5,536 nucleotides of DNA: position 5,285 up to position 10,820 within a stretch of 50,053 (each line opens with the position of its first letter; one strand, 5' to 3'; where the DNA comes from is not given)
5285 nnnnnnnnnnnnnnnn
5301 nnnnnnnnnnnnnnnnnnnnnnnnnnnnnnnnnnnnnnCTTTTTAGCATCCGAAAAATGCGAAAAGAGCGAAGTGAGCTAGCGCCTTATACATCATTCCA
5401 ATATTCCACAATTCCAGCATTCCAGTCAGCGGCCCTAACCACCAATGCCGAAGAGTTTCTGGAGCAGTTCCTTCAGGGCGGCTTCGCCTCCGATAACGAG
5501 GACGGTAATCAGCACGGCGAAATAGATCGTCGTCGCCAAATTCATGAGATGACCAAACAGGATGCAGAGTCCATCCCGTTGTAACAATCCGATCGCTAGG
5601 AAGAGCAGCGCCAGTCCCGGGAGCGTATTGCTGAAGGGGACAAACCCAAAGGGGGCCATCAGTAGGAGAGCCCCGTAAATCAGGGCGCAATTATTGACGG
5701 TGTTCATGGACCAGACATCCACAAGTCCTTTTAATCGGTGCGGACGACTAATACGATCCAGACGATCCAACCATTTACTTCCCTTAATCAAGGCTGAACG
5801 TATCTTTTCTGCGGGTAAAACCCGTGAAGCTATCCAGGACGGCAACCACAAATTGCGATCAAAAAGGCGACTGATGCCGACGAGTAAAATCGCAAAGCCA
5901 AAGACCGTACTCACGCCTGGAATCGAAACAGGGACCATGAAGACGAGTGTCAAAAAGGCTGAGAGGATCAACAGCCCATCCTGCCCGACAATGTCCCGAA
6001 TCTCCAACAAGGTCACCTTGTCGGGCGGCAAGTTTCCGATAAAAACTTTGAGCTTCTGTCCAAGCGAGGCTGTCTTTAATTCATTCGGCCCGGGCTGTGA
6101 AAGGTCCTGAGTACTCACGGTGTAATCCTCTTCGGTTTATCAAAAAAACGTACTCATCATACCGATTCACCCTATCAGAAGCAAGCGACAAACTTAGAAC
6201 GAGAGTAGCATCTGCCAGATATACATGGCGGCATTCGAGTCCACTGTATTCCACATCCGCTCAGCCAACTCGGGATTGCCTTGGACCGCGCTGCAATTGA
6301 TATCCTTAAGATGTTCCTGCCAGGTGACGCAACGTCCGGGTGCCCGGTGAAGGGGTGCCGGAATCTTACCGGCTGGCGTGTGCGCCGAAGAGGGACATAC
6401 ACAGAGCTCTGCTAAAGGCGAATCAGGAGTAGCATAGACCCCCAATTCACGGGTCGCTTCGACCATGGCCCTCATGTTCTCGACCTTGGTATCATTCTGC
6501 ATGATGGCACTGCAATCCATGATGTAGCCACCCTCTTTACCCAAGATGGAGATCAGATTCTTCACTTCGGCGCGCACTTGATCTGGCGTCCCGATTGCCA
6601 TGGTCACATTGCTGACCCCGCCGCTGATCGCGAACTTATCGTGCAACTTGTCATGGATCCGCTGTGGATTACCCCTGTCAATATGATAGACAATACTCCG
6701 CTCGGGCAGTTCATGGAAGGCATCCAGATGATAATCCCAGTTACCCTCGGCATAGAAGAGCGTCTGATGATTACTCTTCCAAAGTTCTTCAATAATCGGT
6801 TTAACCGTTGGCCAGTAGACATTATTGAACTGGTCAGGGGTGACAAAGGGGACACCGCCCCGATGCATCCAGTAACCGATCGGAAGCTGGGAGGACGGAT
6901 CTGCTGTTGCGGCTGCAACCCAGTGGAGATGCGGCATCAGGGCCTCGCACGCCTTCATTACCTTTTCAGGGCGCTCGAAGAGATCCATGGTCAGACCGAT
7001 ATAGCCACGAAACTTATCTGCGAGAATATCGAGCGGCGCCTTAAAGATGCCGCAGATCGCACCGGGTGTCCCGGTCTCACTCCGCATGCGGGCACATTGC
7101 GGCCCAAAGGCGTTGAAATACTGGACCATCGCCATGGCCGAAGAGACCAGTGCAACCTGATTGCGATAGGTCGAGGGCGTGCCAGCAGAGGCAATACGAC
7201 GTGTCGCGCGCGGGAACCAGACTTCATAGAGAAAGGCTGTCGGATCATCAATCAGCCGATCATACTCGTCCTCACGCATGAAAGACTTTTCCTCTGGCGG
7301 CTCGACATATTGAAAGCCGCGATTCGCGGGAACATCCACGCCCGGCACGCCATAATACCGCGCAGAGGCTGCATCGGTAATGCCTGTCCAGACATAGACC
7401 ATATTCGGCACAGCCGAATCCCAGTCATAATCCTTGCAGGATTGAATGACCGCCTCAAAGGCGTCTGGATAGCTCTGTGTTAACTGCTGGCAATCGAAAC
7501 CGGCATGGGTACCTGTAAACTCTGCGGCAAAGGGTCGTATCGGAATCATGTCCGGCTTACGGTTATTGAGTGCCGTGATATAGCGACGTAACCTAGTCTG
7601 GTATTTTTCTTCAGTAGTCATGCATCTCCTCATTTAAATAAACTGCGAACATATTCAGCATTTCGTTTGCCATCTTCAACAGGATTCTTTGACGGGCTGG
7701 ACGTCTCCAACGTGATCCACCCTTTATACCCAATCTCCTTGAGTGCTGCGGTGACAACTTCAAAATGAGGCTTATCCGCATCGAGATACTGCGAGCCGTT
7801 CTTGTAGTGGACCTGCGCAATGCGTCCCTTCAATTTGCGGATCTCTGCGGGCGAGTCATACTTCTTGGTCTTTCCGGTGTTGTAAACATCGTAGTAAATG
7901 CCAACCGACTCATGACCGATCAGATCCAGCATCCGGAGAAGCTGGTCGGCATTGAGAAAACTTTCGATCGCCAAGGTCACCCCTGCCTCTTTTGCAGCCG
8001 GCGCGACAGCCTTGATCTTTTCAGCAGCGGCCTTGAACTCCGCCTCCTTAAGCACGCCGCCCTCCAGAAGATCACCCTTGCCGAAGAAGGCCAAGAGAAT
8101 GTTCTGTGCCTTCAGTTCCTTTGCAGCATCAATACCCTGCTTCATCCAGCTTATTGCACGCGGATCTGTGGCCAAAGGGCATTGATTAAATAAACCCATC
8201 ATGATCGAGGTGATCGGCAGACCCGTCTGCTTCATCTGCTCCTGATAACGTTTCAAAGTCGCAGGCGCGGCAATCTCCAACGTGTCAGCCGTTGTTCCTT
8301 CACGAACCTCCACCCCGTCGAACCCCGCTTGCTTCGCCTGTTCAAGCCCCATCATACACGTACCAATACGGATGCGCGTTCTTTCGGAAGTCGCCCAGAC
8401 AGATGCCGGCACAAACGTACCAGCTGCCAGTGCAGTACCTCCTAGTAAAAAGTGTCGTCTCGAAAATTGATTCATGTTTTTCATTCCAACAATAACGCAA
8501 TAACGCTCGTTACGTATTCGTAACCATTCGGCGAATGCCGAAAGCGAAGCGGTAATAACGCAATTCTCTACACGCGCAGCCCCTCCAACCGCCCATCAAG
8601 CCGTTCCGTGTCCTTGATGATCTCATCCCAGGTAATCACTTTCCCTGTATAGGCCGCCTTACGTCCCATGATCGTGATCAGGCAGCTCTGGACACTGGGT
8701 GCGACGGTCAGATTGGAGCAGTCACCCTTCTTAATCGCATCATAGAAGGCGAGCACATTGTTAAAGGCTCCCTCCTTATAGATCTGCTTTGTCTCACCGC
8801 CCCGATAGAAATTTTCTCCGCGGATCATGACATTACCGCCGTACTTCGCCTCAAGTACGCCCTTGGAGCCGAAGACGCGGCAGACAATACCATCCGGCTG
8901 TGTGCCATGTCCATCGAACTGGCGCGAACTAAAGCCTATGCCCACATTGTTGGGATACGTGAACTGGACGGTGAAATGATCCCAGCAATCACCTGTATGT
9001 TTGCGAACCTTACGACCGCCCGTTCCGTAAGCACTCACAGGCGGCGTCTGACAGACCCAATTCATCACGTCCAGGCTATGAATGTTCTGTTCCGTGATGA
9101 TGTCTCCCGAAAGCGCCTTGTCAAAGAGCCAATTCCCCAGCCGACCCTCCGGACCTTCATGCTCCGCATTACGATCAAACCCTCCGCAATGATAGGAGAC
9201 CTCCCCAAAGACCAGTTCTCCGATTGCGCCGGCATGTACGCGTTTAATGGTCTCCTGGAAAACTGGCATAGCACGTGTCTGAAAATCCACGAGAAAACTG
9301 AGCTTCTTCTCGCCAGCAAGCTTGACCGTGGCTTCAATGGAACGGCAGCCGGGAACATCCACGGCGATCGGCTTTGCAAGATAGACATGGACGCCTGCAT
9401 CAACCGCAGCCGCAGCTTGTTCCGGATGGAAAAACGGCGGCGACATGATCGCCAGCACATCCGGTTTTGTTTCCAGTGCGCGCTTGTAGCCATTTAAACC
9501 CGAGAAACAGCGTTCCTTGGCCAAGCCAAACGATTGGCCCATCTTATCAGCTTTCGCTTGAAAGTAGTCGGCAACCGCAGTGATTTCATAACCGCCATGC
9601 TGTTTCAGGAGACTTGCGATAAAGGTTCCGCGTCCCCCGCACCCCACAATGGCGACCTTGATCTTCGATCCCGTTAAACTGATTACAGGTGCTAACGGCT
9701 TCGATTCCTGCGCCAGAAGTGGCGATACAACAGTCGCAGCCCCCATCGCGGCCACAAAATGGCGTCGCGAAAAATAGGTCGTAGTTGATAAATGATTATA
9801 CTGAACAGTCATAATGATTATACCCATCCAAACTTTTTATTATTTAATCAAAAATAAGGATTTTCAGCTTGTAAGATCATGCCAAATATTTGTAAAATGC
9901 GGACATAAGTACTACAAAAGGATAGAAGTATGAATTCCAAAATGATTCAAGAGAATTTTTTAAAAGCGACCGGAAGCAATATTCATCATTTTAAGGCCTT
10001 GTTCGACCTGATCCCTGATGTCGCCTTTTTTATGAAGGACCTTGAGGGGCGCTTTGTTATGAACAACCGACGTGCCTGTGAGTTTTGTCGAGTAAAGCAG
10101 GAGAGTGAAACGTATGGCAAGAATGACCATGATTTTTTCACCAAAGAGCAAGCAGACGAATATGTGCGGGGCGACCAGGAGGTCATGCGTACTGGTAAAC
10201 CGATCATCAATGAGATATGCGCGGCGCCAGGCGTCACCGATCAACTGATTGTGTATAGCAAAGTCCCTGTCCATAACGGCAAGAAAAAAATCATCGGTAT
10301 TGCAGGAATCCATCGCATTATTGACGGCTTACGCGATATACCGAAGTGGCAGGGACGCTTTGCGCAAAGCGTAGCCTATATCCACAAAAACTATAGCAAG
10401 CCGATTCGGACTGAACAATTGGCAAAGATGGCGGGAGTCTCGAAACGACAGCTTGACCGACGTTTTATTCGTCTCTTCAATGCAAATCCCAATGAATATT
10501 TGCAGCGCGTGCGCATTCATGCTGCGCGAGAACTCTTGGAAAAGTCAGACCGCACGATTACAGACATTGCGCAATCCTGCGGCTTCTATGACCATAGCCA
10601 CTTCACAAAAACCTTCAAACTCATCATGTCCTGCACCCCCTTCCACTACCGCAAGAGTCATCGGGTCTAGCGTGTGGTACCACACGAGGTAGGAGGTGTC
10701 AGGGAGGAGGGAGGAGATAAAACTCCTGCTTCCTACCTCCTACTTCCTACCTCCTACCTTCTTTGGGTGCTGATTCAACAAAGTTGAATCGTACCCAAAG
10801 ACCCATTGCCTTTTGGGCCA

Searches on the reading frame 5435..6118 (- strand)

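Call 50: search_protein_families(library=pfam, proteins=[window:5435-6118:-], max_evalue=0.00001)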
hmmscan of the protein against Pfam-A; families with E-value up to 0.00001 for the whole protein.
window:5435-6118:- (227 aa): 1 family
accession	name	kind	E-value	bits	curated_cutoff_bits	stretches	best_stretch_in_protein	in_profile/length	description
PF06055.17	ExoD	-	2.9e-45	154.3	23.8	1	22-201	4-179/180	Exopolysaccharide synthesis, ExoD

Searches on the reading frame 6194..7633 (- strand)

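Call 50: search_protein_families(library=pfam, proteins=[window:6194-7633:-], max_evalue=0.00001)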
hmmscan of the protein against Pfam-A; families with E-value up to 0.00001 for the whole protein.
window:6194-7633:- (479 aa): 1 family
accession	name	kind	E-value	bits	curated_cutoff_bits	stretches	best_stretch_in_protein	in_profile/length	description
PF01208.23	URO-D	-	5.6e-18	65.5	23.9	1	180-396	126-345/346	Uroporphyrinogen decarboxylase (URO-D)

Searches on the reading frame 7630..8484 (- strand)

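Call 50: search_protein_families(library=pfam, proteins=[window:7630-8484:-], max_evalue=0.00001)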
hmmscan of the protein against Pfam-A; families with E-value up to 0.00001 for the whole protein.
window:7630-8484:- (284 aa): 1 family
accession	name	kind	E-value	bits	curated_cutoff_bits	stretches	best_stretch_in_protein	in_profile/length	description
PF01261.30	AP_endonuc_2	-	1.6e-29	103.8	31.1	1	47-280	1-247/249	Xylose isomerase-like TIM barrel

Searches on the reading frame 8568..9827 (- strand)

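Call 50: search_protein_families(library=pfam, proteins=[window:8568-9827:-], max_evalue=0.00001)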
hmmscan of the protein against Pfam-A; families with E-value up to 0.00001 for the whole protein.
window:8568-9827:- (419 aa): 3 families
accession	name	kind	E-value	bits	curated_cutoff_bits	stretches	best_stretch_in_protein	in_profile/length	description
PF22725.1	GFO_IDH_MocA_C3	-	1.3e-14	54.7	27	1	191-326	2-124/124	GFO/IDH/MocA C-terminal domain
PF01408.29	GFO_IDH_MocA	-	2.3e-14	54.6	24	1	56-172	1-113/120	Oxidoreductase family, NAD-binding Rossmann fold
PF02894.22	GFO_IDH_MocA_C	-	4.5e-09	36.8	22.9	1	195-339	2-145/218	Oxidoreductase family, C-terminal alpha/beta domain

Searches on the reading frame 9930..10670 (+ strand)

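Call 50: search_protein_families(library=pfam, proteins=[window:9930-10670:+], max_evalue=0.00001)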
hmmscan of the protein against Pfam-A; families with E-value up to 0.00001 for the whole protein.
window:9930-10670:+ (246 aa): 3 families
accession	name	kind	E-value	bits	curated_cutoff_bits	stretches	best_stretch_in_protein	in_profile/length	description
PF12833.13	HTH_18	-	3.4e-24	85.4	33.6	1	164-242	1-79/80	Helix-turn-helix domain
PF00165.29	HTH_AraC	-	1.6e-12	47.6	26.6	1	204-241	2-41/42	Bacterial regulatory helix-turn-helix proteins, AraC family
PF08448.16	PAS_4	-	3.9e-10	40.4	23.1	1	26-128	2-102/110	PAS fold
